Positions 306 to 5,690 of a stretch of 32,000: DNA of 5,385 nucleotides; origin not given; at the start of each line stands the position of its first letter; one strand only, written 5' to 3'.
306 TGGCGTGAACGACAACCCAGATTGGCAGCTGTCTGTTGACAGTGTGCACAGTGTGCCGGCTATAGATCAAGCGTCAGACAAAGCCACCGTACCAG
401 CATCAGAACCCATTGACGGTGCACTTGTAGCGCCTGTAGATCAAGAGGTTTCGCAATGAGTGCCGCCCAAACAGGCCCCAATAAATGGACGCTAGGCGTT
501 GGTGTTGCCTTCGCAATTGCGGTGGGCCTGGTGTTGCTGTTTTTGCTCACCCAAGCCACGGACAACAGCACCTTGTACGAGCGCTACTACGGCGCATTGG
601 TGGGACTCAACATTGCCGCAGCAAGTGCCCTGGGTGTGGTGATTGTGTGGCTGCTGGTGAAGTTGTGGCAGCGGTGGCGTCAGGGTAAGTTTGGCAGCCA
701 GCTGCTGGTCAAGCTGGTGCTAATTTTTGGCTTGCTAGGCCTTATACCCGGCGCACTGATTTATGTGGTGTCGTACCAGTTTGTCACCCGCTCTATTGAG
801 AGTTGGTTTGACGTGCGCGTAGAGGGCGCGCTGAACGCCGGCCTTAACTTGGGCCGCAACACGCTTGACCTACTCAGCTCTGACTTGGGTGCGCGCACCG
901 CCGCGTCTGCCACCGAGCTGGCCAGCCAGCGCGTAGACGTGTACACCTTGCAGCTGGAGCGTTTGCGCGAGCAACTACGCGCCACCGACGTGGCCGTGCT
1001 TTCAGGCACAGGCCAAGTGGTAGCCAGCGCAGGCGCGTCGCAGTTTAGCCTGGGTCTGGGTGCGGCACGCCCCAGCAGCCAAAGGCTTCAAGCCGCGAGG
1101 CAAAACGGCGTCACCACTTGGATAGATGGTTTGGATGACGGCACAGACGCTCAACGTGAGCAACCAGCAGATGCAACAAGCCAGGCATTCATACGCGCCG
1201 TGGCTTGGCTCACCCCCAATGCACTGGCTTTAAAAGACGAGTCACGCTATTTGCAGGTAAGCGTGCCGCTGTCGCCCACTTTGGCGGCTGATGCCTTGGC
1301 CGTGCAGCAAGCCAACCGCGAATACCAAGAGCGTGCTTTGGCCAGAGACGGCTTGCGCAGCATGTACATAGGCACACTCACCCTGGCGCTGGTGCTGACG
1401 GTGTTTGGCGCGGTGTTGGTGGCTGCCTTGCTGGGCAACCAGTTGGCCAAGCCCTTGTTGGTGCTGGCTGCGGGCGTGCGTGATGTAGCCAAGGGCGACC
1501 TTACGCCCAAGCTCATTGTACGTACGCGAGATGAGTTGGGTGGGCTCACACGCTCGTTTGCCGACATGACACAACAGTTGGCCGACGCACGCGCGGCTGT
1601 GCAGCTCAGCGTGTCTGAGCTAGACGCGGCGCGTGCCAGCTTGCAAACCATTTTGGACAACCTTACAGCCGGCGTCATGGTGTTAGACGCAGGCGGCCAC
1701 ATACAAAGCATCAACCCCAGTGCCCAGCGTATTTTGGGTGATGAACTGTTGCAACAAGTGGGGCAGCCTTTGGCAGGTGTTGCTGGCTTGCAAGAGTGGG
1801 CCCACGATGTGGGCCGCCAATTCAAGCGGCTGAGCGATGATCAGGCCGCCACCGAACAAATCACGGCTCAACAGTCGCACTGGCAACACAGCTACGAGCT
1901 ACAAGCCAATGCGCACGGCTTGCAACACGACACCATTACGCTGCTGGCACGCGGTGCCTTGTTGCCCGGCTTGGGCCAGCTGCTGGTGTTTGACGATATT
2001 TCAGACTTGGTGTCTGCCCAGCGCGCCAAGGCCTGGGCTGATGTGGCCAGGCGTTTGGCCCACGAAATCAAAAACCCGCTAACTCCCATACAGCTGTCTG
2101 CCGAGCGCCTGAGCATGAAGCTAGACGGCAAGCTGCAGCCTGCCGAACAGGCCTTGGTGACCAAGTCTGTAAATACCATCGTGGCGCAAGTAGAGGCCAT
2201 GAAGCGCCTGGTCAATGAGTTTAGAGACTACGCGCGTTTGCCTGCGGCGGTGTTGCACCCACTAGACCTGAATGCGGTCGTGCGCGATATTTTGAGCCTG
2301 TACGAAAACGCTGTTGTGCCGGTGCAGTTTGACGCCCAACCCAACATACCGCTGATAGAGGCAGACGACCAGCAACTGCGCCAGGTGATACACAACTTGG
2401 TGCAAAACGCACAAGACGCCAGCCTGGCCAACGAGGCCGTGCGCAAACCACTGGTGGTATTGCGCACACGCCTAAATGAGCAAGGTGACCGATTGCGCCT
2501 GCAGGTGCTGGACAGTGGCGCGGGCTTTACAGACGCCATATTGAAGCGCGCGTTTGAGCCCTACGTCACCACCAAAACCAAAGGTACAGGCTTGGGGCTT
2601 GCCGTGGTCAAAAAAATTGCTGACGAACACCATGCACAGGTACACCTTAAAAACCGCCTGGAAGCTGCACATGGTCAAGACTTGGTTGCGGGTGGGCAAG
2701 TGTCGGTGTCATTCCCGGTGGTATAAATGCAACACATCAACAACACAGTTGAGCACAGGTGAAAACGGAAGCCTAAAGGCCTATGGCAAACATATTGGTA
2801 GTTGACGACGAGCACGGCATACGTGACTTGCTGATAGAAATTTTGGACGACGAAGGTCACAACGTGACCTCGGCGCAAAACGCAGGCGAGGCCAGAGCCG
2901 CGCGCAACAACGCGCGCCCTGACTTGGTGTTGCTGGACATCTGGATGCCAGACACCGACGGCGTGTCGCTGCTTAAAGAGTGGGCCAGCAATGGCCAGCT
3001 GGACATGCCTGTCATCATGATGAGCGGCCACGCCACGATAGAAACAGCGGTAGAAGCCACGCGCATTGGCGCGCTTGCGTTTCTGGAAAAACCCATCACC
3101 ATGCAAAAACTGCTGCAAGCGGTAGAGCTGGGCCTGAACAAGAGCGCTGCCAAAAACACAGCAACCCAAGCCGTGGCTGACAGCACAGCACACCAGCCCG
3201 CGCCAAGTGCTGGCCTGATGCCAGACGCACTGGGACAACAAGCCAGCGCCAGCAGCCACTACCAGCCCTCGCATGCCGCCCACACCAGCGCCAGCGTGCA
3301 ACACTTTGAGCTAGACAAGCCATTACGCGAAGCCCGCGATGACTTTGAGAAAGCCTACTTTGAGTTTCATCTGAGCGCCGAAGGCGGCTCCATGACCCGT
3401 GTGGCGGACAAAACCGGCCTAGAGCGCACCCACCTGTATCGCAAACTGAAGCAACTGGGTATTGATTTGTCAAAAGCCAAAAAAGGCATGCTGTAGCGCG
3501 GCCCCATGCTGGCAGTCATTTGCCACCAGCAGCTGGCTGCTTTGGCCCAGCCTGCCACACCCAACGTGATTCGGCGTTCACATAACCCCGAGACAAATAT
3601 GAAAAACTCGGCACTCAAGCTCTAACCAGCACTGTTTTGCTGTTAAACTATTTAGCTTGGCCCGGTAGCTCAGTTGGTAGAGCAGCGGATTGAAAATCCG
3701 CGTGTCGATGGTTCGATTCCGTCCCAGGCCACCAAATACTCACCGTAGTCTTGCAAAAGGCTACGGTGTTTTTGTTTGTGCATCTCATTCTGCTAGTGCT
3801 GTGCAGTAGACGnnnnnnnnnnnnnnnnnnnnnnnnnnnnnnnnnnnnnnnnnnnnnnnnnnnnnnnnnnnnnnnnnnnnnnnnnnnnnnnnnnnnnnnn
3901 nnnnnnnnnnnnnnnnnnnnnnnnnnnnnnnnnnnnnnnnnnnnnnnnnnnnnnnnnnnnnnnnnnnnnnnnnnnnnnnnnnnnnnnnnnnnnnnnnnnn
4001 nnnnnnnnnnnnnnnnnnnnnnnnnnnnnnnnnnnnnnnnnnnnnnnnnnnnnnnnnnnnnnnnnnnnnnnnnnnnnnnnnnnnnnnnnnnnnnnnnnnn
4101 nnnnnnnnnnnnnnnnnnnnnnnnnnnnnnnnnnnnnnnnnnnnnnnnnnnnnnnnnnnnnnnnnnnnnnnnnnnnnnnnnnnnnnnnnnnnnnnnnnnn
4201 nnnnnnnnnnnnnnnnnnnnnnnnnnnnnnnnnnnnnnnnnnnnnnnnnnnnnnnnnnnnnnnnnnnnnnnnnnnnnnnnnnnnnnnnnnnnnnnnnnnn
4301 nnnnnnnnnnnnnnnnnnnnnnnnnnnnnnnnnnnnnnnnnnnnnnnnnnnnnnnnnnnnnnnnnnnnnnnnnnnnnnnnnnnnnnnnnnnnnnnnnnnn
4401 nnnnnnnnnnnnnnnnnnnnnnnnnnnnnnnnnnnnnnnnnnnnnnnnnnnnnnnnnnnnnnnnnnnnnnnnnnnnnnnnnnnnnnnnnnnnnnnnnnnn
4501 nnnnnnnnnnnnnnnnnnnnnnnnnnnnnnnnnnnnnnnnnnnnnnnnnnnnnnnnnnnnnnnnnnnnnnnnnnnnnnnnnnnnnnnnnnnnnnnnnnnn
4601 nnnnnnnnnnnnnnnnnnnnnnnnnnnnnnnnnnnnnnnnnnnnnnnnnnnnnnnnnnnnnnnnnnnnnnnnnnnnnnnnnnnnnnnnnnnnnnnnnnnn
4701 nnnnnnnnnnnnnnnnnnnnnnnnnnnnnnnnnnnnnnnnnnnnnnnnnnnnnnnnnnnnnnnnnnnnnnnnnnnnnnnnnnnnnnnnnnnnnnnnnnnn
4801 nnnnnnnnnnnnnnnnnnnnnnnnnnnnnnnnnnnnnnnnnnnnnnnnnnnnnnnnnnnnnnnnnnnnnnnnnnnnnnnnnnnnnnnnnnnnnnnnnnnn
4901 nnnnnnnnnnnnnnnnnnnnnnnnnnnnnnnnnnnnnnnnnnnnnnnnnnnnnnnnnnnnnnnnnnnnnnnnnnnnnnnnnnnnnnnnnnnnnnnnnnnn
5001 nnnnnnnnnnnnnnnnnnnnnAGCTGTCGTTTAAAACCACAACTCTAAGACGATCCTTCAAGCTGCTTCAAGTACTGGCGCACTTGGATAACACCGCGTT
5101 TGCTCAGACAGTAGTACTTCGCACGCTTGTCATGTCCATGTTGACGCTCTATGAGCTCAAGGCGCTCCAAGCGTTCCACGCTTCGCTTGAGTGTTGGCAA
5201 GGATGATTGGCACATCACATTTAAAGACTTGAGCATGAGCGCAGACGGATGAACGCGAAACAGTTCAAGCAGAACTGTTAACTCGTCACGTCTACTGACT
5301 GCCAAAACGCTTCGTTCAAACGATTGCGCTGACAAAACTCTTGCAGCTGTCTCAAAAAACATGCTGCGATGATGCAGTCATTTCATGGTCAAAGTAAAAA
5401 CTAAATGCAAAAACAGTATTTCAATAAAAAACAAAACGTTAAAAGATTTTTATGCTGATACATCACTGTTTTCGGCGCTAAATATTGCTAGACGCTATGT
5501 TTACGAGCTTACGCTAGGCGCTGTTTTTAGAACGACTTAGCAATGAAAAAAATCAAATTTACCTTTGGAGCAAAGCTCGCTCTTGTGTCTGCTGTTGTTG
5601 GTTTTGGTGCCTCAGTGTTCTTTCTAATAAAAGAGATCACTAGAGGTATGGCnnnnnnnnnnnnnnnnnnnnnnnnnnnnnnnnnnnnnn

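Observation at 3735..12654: Compact island with two integrase-family genes, no recognisable transfer, replication or capsid genes, and wholly uncharacterised cargo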

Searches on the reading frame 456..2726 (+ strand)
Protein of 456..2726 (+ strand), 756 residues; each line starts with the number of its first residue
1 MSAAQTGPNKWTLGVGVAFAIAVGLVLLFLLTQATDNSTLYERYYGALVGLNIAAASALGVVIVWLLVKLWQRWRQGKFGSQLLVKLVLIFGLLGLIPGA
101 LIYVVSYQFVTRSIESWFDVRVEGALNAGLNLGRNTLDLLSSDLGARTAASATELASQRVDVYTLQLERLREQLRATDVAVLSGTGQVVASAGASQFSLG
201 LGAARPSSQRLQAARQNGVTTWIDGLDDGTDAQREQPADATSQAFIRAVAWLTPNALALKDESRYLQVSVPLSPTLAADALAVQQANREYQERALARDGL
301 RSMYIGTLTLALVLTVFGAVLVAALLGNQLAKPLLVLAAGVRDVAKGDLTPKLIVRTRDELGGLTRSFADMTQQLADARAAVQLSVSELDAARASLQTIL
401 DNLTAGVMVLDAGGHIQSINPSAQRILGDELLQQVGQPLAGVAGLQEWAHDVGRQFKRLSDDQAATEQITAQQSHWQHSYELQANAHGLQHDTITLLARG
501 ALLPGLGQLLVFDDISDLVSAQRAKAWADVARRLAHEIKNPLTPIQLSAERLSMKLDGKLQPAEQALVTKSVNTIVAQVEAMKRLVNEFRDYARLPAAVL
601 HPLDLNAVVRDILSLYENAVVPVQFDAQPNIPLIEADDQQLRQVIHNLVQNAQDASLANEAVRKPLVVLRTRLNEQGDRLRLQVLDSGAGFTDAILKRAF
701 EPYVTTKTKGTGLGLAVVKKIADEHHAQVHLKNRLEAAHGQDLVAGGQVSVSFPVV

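Call 14: search_protein_families(library=ncbifam, max_evalue=0.001, proteins=[window:456-2726:+])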
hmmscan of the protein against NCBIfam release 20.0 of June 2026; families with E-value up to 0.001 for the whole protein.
window:456-2726:+ (756 aa): 77 families (the best 25 are shown)
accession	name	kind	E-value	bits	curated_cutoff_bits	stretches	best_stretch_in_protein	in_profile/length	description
NF047496.1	HK_LIC11548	equivalog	2e-56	192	750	2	517-731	350-573/589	LIC_11548 family sensor histidine kinase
NF008468.0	PRK11360.1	equivalog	2.9e-46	158.1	646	1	311-736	201-597/616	two-component system sensor histidine kinase AtoS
NF045911.1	TCSHisKinNblS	equivalog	1.8e-33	115.8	1000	1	308-733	182-606/621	two-component system sensor histidine kinase NblS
NF033092.0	HK_WalK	equivalog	2.6e-33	115.5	725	1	296-734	171-581/594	cell wall metabolism sensor histidine kinase WalK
NF046044.1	PnpS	equivalog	1.4e-30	106.6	400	1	341-736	9-380/390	two-component system histidine kinase PnpS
NF007688.0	PRK10364.1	equivalog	8.9e-28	97.2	479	1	526-733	239-437/460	two-component system sensor histidine kinase ZraS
NF010411.0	PRK13837.1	equivalog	4.5e-27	94.4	647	1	518-732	441-660/828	two-component system VirA-like sensor kinase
TIGR02966.1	phoR_proteo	equivalog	5.4e-27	94.7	334.2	1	393-734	5-322/333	phosphate regulon sensor histidine kinase PhoR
NF007004.0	PRK09467.1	equivalog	7.9e-27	94.1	415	2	534-736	239-425/440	two-component system sensor histidine kinase EnvZ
NF008312.0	PRK11100.1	equivalog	2.7e-24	85.9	356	1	531-739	260-466/477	two-component system sensor histidine kinase CreC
NF058527.1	HistKinChvGCaul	equivalog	5.2e-24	84.9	740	1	522-754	301-532/535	two-component sensor histidine kinase ChvG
NF008293.1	PRK11073.1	equivalog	4.9e-23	81.9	240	1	394-731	7-332/349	nitrogen regulation protein NR(II)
NF052574.1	HisKinEspCMyxo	equivalog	5.9e-22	77.6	1200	1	517-732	407-622/785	serine histidine kinase EspC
NF052573.1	HisKinEspAMyxo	equivalog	3e-19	68.6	1400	1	393-729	255-593/755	serine histidine kinase EspA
NF041777.1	sens_FixL_Rhizob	equivalog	6.6e-19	67.9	850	1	516-730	251-464/485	sensor protein FixL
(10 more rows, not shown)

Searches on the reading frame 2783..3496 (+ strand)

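Call 14: search_protein_families(library=ncbifam, max_evalue=0.001, proteins=[window:2783-3496:+])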
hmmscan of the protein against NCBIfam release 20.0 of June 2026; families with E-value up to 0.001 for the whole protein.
window:2783-3496:+ (237 aa): 98 families (the best 25 are shown)
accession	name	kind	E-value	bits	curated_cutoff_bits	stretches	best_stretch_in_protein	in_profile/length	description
NF051870.1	NAssimRespRegNtrX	equivalog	6.2e-45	153.9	600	2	1-130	1-131/452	nitrogen assimilation response regulator NtrX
TIGR01818.1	ntrC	equivalog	1.2e-26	93.5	558.6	1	4-130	1-126/463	nitrogen regulation protein NR(I)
NF008469.0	PRK11361.1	equivalog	1.2e-26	93.4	714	1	3-125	6-127/461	acetoacetate metabolism transcriptional regulator AtoC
NF006900.1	PRK09390.1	equivalog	1.4e-25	90.1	255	1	3-131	6-133/203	response regulator FixJ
NF011695.0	PRK15115.1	equivalog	5.9e-24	84.6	763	1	2-124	7-128/445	two-component system response regulator GlrR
NF047793.1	ResRegPgtA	equivalog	2.1e-23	82.9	650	1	3-121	7-124/414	two-component system response regulator PgtA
NF008176.1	PRK10923.1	equivalog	5.2e-20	71.5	620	1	3-129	5-130/469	nitrogen regulation protein NR(I)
TIGR02154.1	PhoB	equivalog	1.4e-19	70.3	296.2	1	2-126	3-128/226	phosphate regulon transcriptional regulator PhoB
NF045505.1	RR_RssB_Pseudo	equivalog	2.1e-19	69.9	700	1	2-111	6-114/394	two-component system response regulator RssB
NF045717.1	DVU0259_DivK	exception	3.3e-19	69.2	160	1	3-115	4-113/117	DVU0259 family response regulator domain-containing protein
NF007689.0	PRK10365.1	equivalog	4.9e-18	65.2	760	1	3-135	7-138/441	sigma-54-dependent response regulator transcription factor ZraR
NF040534.1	resp_reg_YycF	equivalog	6.6e-18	64.8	340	1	3-129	2-126/231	response regulator YycF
TIGR02956.1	TMAO_torS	equivalog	7.1e-18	64.1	676.5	1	2-136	702-837/967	TMAO reductase system sensor histidine kinase/response regulator TorS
NF040689.1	MtrAB_MtrA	equivalog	1.5e-17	63.7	300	1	4-133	1-128/219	MtrAB system response regulator MtrA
NF041946.1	LuxO_transreg_Vib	equivalog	1.7e-17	63.4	800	1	9-133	4-127/463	quorum-sensing sigma-54 dependent transcriptional regulator LuxO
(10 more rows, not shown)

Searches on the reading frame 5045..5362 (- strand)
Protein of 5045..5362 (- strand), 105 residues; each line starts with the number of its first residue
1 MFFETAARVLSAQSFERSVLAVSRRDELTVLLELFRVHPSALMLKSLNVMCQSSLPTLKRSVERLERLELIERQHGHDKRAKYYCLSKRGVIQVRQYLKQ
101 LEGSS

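Call 9: search_protein_families(library=pfam, max_evalue=0.1, proteins=[window:5045-5362:-])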
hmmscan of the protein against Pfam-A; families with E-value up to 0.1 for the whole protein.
window:5045-5362:- (105 aa): 4 families
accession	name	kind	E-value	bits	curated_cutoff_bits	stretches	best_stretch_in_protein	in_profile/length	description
PF13463.12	HTH_27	-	0.00041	21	22.2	1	54-90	32-68/68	Winged helix DNA-binding domain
PF12802.13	MarR_2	-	0.015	15.9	27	1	54-81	33-61/61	MarR family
PF01047.28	MarR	-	0.036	14.4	24.6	1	51-81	27-58/59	MarR family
PF14394.12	DUF4423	-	0.064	13.5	30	1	13-99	8-97/165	Domain of unknown function (DUF4423)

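Call 10: search_protein_families(library=padloc, max_evalue=0.1, proteins=[window:5045-5362:-])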
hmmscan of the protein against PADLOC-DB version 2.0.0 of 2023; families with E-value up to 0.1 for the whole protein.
window:5045-5362:- (105 aa): 4 families
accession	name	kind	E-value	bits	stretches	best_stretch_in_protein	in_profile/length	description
PDLC01879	CARF3--CARF_TM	-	0.0004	18.1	1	26-96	157-219/222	-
PDLC01268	CasR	-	0.011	13.8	1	25-82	124-173/179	"CAS-I,CAS-II,CAS-III,CAS-IV,CAS-V,CAS-VI; associated_signaling"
PDLC01875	CARF3--CARF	-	0.015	13.1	1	40-103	159-218/219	-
PDLC01434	CasR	-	0.03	12.2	1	27-82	130-181/191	"CAS-I,CAS-II,CAS-III,CAS-IV,CAS-V,CAS-VI; associated_signaling"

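Call 11: search_protein_families(library=phrogs, max_evalue=0.1, proteins=[window:5045-5362:-])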
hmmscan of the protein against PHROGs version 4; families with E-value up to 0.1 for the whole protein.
window:5045-5362:- (105 aa): 5 families
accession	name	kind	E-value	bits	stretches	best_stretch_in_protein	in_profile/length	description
phrog_12817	-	transcription regulation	0.0016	19.3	1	23-94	71-140/151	transcriptional regulator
phrog_11961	-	unknown function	0.0047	17.6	1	29-94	42-108/150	-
phrog_29334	-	unknown function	0.067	14.4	1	43-82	18-57/115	-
phrog_4278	-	unknown function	0.074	13.8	1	56-102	67-112/127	-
phrog_23193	-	unknown function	0.1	13.6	0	11-31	25-45/50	-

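Call 12: search_protein_families(library=ncbifam, max_evalue=0.1, proteins=[window:5045-5362:-])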
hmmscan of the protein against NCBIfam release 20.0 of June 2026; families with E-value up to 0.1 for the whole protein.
window:5045-5362:- (105 aa): 6 families
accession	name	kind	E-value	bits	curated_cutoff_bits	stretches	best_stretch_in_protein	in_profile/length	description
NF045593.1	bilirub_TF_BilQ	equivalog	0.028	14.1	125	1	58-93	61-97/135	bilirubin utilization transcriptional regulator BilQ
TIGR02337.1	HpaR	equivalog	0.033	14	121.2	1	53-99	54-101/130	homoprotocatechuate degradation operon regulator HpaR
NF040939.2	trans_reg_lrs14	equivalog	0.04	14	90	1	27-80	23-75/103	Lrs14 family HTH-type transcriptional regulator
TIGR03433.1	padR_acidobact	paralog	0.059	13.5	101.8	1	58-97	42-84/101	PadR family transcriptional regulator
TIGR01889.1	Staph_reg_Sar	paralog_domain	0.068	13.5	62.6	1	26-102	26-105/109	staphylococcal accessory regulator family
TIGR01884.1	cas_HTH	subfamily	0.086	12.2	60.2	1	43-81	158-196/202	CRISPR-associated CARF protein Csa3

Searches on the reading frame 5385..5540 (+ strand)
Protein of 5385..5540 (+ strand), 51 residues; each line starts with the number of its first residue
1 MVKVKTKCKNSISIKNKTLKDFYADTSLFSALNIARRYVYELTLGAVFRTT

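Call 9: search_protein_families(library=pfam, max_evalue=0.1, proteins=[window:5385-5540:+])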
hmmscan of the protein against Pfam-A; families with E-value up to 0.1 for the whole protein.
window:5385-5540:+ (51 aa): 0 families

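Call 10: search_protein_families(library=padloc, max_evalue=0.1, proteins=[window:5385-5540:+])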
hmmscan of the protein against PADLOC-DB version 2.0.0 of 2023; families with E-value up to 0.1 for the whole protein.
window:5385-5540:+ (51 aa): 0 families

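Call 11: search_protein_families(library=phrogs, max_evalue=0.1, proteins=[window:5385-5540:+])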
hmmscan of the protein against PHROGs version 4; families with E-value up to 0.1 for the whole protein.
window:5385-5540:+ (51 aa): 1 family
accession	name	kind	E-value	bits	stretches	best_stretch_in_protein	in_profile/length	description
phrog_29477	-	unknown function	0.0027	18.7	1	5-47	37-79/95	-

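Call 12: search_protein_families(library=ncbifam, max_evalue=0.1, proteins=[window:5385-5540:+])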
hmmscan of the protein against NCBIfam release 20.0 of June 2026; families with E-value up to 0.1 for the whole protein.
window:5385-5540:+ (51 aa): 0 families
